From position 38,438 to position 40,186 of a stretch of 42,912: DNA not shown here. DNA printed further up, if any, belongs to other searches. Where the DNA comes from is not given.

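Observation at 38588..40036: MttB-family methyltransferase in an aerobic haloarchaeon without a linked corrinoid protein, coupled to an aminotransferase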

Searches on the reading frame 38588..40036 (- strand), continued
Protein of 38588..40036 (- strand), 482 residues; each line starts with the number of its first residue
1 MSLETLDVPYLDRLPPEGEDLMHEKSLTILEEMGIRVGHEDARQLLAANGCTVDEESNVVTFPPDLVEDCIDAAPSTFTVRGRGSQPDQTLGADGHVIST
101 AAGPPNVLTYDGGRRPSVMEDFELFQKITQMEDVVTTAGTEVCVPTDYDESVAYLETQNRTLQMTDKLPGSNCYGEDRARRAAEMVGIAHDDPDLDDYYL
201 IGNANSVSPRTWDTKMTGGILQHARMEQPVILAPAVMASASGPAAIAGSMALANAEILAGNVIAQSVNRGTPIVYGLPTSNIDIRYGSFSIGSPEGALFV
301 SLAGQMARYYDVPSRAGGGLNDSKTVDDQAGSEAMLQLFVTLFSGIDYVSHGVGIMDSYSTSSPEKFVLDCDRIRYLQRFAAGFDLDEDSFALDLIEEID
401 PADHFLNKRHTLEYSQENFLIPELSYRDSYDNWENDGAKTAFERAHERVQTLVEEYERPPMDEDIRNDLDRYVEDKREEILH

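Call 39: search_solved_structures(query=window:38588-40036:-, max_evalue=0.001, show_alignments=2)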
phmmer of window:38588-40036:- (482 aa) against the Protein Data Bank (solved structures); distinct sequences matched with E-value up to 0.001: 5.
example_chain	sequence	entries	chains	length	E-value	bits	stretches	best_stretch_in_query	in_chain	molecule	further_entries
9yce_A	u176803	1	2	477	3.9e-96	325.7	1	19-480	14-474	Glycine betaine methyltransferase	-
2qne_A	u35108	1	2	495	4.2e-96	325.6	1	19-479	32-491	Putative methyltransferase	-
4yyc_A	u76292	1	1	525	1.8e-69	237.8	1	13-478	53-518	Putative trimethylamine methyltransferase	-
7xcl_A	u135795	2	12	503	9.9e-46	159.6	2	219-476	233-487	Trimethylamine methyltransferase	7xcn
7xcm_A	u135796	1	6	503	1.3e-45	159.1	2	219-476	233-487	Trimethylamine methyltransferase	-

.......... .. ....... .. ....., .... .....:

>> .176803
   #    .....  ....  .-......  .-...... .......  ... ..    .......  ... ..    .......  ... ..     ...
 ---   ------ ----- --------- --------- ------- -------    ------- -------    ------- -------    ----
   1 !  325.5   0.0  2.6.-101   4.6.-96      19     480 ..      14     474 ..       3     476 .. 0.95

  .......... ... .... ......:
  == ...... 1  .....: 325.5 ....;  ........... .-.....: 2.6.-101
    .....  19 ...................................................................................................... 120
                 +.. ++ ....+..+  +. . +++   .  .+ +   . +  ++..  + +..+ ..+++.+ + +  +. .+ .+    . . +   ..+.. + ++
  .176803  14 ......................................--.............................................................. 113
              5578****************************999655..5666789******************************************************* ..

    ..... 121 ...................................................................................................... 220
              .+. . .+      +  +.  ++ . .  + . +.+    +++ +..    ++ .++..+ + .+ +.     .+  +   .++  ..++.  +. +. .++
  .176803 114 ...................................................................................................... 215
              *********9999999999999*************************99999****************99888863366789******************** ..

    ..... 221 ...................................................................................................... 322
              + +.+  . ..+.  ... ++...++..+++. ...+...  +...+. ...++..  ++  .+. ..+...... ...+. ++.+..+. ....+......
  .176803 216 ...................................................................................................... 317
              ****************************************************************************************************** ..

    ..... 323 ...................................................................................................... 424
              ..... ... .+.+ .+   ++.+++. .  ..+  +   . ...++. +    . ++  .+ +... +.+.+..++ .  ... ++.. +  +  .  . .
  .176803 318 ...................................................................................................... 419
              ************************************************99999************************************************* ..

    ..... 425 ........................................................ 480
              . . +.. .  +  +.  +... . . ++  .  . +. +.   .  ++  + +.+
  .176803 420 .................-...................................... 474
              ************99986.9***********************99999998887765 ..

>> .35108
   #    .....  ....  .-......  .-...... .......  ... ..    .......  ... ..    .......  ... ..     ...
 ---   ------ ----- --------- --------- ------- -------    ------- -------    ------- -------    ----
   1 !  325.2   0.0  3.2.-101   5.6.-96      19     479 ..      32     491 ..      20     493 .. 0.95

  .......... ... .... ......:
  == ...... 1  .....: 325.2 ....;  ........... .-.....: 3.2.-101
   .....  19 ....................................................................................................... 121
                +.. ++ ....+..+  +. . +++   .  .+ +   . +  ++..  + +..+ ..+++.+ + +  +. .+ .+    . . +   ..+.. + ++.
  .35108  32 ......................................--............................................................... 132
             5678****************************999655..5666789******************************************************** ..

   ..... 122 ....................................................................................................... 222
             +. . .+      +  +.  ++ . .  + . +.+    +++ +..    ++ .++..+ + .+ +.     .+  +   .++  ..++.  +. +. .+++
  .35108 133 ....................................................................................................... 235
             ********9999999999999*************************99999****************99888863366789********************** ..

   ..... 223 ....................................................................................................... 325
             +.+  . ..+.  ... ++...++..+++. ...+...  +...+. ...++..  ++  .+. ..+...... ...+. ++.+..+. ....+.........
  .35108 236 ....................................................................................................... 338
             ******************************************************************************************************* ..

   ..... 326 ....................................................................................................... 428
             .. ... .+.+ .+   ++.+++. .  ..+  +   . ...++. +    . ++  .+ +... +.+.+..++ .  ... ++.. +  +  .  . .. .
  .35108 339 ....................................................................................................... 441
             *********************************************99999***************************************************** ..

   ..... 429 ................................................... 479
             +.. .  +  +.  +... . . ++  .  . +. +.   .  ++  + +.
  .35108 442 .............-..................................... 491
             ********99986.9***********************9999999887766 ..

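Call 53: find_homologous_proteins(query=L008:2517-3263:+)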
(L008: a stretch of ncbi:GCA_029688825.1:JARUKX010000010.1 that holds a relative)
Query L008:2517-3263:+ (249 aa): 6135 proteins with E <= 0.001 among 8000 candidates; the best 120 are listed.
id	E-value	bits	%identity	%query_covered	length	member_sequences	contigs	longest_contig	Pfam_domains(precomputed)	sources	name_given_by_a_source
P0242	5.1e-152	523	100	100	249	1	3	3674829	PF02607.23,PF02310.25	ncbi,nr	ncbi:corrinoid protein [Haloarculaceae archaeon H-GB2-1]|nr:corrinoid protein [Haloarculaceae archae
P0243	4.0e-135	467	93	95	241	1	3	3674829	PF02607.23,PF02310.25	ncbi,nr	ncbi:corrinoid protein [Haloarculaceae archaeon H-GB2-1]|nr:corrinoid protein [Haloarculaceae archae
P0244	3.3e-129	448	89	95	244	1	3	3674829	PF02607.23,PF02310.25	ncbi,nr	ncbi:corrinoid protein [Haloarculaceae archaeon H-GB2-1]|nr:corrinoid protein [Haloarculaceae archae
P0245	2.4e-125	435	87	96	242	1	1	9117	PF02607.23,PF02310.25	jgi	jgi:corrinoid protein of di/trimethylamine methyltransferase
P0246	7.9e-121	420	84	96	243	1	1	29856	PF02607.23,PF02310.25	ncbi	ncbi:MAG: B12-binding domain-containing protein [Haloarculaceae archaeon]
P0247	2.9e-116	405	81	93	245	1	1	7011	PF02607.23,PF02310.25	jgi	jgi:corrinoid protein of di/trimethylamine methyltransferase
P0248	1.8e-115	403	79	96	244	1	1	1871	PF02607.23,PF02310.25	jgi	-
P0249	2.5e-115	402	80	93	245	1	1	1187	PF02607.23,PF02310.25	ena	-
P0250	2.8e-111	389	77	96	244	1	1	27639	PF02607.23,PF02310.25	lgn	-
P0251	7.4e-111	388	74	100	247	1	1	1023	PF02607.23,PF02310.25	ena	-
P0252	7.9e-111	388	74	100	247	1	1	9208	PF02607.23,PF02310.25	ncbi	-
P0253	2.8e-110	386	75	97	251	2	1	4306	PF02607.23,PF02310.25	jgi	jgi:corrinoid protein of di/trimethylamine methyltransferase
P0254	3.5e-110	386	74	98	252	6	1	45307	PF02607.23,PF02310.25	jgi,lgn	jgi:corrinoid protein of di/trimethylamine methyltransferase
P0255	4.6e-110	385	76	96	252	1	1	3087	PF02607.23,PF02310.25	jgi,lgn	-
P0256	3.1e-109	383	76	97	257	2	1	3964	PF02607.23,PF02310.25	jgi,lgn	jgi:corrinoid protein of di/trimethylamine methyltransferase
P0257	4.1e-109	382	74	100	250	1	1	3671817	PF02607.23,PF02310.25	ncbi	ncbi:corrinoid protein [Halobacteriaceae archaeon GCM10025711]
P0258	7.9e-109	381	77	96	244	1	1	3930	PF02607.23,PF02310.25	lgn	-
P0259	1.5e-108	380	77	87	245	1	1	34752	PF02607.23,PF02310.25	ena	-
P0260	1.6e-108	380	75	91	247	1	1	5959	PF02607.23,PF02310.25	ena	-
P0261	2.0e-108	380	75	96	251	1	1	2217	PF02607.23,PF02310.25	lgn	-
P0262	2.1e-108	380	75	91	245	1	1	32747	PF02607.23,PF02310.25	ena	-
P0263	3.6e-108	379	75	96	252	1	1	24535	PF02607.23,PF02310.25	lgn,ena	-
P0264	3.7e-108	379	74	99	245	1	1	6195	PF02607.23,PF02310.25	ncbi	-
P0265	5.0e-108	379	76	95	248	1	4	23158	PF02607.23,PF02310.25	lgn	-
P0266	8.5e-108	378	76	96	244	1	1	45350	PF02607.23,PF02310.25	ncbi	-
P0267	1.4e-107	377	76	94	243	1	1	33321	PF02607.23,PF02310.25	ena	-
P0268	1.4e-107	377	76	94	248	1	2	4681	PF02607.23,PF02310.25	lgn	-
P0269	2.8e-107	376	76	96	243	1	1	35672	PF02607.23,PF02310.25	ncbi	ncbi:MAG: corrinoid protein [Halobacteriales archaeon]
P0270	3.6e-107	376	71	100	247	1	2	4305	PF02607.23,PF02310.25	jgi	jgi:corrinoid protein of di/trimethylamine methyltransferase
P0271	4.7e-107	375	76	96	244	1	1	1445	PF02607.23,PF02310.25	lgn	-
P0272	5.2e-107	375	76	96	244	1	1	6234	PF02607.23,PF02310.25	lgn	-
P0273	5.5e-107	375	74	97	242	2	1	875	PF02607.23,PF02310.25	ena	-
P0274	6.5e-107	375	74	98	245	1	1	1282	PF02607.23,PF02310.25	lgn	-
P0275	1.2e-106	374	72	98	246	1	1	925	PF02607.23,PF02310.25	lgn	-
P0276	2.1e-106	373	75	96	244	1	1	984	PF02607.23,PF02310.25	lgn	-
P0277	2.6e-106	373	73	100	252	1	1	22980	PF02607.23,PF02310.25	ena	-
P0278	4.8e-106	372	75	96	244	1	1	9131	PF02607.23,PF02310.25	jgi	-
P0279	5.5e-106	372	74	99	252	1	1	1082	PF02607.23,PF02310.25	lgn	-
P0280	9.3e-106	371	76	92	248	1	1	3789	PF02607.23,PF02310.25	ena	-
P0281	1.2e-105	371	74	94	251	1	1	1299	PF02607.23,PF02310.25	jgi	-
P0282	1.5e-105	370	72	100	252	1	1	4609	PF02607.23,PF02310.25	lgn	-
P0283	1.7e-105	370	76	92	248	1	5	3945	PF02607.23,PF02310.25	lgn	-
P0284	1.9e-105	370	75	91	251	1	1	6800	PF02607.23,PF02310.25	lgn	-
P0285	2.1e-105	370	71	100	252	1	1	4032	PF02607.23,PF02310.25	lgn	-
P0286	2.1e-105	370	75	92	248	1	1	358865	PF02607.23,PF02310.25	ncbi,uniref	ncbi:cobalamin B12-binding domain-containing protein [Halomicrococcus gelatinilyticus]|uniref:cobala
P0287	2.3e-105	370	74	94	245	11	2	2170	PF02607.23,PF02310.25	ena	-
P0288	3.3e-105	369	74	95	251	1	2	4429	PF02607.23,PF02310.25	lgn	-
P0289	7.9e-105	368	74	96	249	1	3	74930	PF02607.23,PF02310.25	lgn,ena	-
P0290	7.9e-105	368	74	96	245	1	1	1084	PF02607.23,PF02310.25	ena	-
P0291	1.1e-104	368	73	96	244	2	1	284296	PF02607.23,PF02310.25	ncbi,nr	ncbi:MAG: corrinoid protein [Halobacteriales archaeon]|nr:corrinoid protein [Halobacteriales archaeo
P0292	2.7e-104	366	75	95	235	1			PF02607.23,PF02310.25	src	-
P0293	6.4e-103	362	72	98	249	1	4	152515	PF02607.23,PF02310.25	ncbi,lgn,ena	-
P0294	8.4e-103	361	75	92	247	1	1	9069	PF02607.23,PF02310.25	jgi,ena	-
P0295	3.9e-102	359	70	96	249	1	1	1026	PF02607.23,PF02310.25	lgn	-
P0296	4.5e-102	359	69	100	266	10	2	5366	PF02607.23,PF02310.25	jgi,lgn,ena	jgi:corrinoid protein of di/trimethylamine methyltransferase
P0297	4.6e-102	359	77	88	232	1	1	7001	PF02607.23,PF02310.25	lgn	-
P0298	9.7e-102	358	73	97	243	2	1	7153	PF02607.23,PF02310.25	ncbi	ncbi:MAG: corrinoid protein [Halobacteriota archaeon]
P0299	9.1e-101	355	78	87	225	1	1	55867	PF02607.23,PF02310.25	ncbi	-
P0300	3.2e-100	353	74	94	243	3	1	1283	PF02607.23,PF02310.25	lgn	-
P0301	3.7e-100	353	71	93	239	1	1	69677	PF02607.23,PF02310.25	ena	-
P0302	5.5e-100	352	69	98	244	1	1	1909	PF02607.23,PF02310.25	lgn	-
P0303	7.5e-100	352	72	94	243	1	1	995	PF02607.23,PF02310.25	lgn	-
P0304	2.4e-99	350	75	86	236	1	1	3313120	PF02607.23,PF02310.25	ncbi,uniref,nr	ncbi:5-methyltetrahydrofolate--homocysteine methyltransferase [Halalkaliarchaeum desulfuricum]|unire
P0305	4.3e-99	349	74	90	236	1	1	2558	PF02607.23,PF02310.25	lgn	-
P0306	5.9e-99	349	74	85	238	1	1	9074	PF02607.23,PF02310.25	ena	-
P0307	9.5e-99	348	75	85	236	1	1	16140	PF02607.23,PF02310.25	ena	-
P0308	1.1e-98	348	74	85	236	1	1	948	PF02607.23,PF02310.25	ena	-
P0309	1.4e-98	348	73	89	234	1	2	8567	PF02607.23,PF02310.25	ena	-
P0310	1.9e-98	347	74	86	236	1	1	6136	PF02607.23,PF02310.25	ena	-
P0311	2.1e-98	347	74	86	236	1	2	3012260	PF02607.23,PF02310.25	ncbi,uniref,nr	ncbi:Methanogenic corrinoid protein MtbC1 [Halalkaliarchaeum sp. AArc-CO]|uniref:corrinoid protein n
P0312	3.0e-98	347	74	88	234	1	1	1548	PF02607.23,PF02310.25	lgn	-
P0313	5.8e-98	346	70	96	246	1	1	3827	PF02607.23,PF02310.25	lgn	-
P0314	7.9e-98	345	79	81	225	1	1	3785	PF02607.23,PF02310.25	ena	-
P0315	1.1e-97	345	76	86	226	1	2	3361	PF02607.23,PF02310.25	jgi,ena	jgi:corrinoid protein of di/trimethylamine methyltransferase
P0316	1.6e-97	344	78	88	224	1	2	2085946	PF02607.23,PF02310.25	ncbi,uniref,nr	ncbi:corrinoid methyltransferase [Halodesulfurarchaeum formicicum]|uniref:Corrinoid methyltransferas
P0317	1.7e-97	344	76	86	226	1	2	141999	PF02607.23,PF02310.25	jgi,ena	-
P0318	1.7e-97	344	73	93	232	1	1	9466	PF02607.23,PF02310.25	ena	-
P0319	2.2e-97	344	78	88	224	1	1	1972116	PF02607.23,PF02310.25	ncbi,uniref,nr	ncbi:corrinoid protein [Halodesulfurarchaeum sp. HSR-GB]|uniref:corrinoid protein n=1 Tax=Halodesulf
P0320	2.3e-97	344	76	88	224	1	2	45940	PF02607.23,PF02310.25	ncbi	-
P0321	2.6e-97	343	75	88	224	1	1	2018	PF02607.23,PF02310.25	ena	-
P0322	3.1e-97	343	70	97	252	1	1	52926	PF02607.23,PF02310.25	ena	-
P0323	4.9e-97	343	77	86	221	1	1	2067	PF02607.23,PF02310.25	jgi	-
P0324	5.6e-97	342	78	86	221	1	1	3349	PF02607.23,PF02310.25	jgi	jgi:corrinoid protein of di/trimethylamine methyltransferase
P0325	5.9e-97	342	68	95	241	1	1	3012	PF02607.23,PF02310.25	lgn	-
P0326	1.4e-96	341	77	86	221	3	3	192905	PF02607.23,PF02310.25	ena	-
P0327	2.0e-96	341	74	88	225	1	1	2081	PF02607.23,PF02310.25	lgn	-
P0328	2.3e-96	340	77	88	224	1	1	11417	PF02607.23,PF02310.25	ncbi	ncbi:MAG: corrinoid protein [Halobacteriota archaeon]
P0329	6.4e-96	339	76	86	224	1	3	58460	PF02607.23,PF02310.25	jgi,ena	jgi:corrinoid protein of di/trimethylamine methyltransferase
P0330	8.0e-96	339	75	87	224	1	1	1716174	PF02607.23,PF02310.25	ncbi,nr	ncbi:MAG: corrinoid protein [Halodesulfurarchaeum sp.]|nr:corrinoid protein [Halodesulfurarchaeum sp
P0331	8.8e-96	338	75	88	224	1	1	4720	PF02607.23,PF02310.25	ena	-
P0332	1.1e-95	338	72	90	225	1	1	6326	PF02607.23,PF02310.25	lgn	-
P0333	1.9e-95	337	76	86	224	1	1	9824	PF02607.23,PF02310.25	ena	-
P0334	2.1e-95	337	75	85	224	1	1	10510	PF02607.23,PF02310.25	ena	-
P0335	2.3e-95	337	73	88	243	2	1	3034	PF02607.23,PF02310.25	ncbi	ncbi:MAG: corrinoid protein, partial [Halobacteriota archaeon]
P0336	6.4e-95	336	75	86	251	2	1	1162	PF02607.23,PF02310.25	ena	-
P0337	7.8e-95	335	75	85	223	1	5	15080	PF02607.23,PF02310.25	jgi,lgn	jgi:corrinoid protein of di/trimethylamine methyltransferase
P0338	7.9e-95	335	73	88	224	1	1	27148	PF02607.23,PF02310.25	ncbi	ncbi:MAG: corrinoid protein [Halodesulfurarchaeum sp.]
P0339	8.6e-95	335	73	88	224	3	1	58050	PF02607.23,PF02310.25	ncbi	ncbi:MAG: corrinoid protein [Halodesulfurarchaeum sp.]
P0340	1.3e-94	335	70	90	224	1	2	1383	PF02607.23,PF02310.25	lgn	-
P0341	2.2e-94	334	75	85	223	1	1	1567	PF02607.23,PF02310.25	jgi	jgi:corrinoid protein of di/trimethylamine methyltransferase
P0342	2.4e-94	334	74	88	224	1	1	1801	PF02607.23,PF02310.25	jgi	jgi:corrinoid protein of di/trimethylamine methyltransferase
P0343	2.6e-94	334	73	88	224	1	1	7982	PF02607.23,PF02310.25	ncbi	-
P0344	6.2e-94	332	68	96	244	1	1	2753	PF02607.23,PF02310.25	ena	-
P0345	6.5e-94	332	74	81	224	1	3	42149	PF02607.23,PF02310.25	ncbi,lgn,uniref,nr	ncbi:methyltransferase cognate corrinoid protein [Halodesulfurarchaeum sp.]|uniref:methyltransferase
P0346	9.9e-94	332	72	88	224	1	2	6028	PF02607.23,PF02310.25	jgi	jgi:corrinoid protein of di/trimethylamine methyltransferase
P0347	9.8e-93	329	71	86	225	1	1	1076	PF02607.23,PF02310.25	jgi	jgi:corrinoid protein of di/trimethylamine methyltransferase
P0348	1.7e-92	328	71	86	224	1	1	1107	PF02607.23,PF02310.25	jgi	jgi:corrinoid protein of di/trimethylamine methyltransferase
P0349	1.8e-92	328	69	94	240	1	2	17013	PF02607.23,PF02310.25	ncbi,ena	-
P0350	9.8e-92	325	71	90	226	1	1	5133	PF02607.23,PF02310.25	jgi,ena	-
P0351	5.1e-91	323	66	96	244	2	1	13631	PF02607.23,PF02310.25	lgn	-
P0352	5.6e-91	323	70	86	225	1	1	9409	PF02607.23,PF02310.25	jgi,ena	-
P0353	7.1e-90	319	70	86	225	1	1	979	PF02607.23,PF02310.25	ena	-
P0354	9.0e-67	244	70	68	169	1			PF02607.23,PF02310.25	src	-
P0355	3.0e-66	242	73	67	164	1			PF02607.23,PF02310.25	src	-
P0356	3.9e-65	238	77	59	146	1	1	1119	PF02310.25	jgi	-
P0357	1.7e-58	216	54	84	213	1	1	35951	PF02607.23,PF02310.25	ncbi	-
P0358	7.9e-58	214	54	85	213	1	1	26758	PF02607.23,PF02310.25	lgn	-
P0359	1.3e-57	214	52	82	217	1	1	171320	PF02607.23,PF02310.25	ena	-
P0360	1.6e-57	213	50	84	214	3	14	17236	PF02607.23,PF02310.25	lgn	-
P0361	2.1e-57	213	52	84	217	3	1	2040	PF02607.23,PF02310.25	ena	-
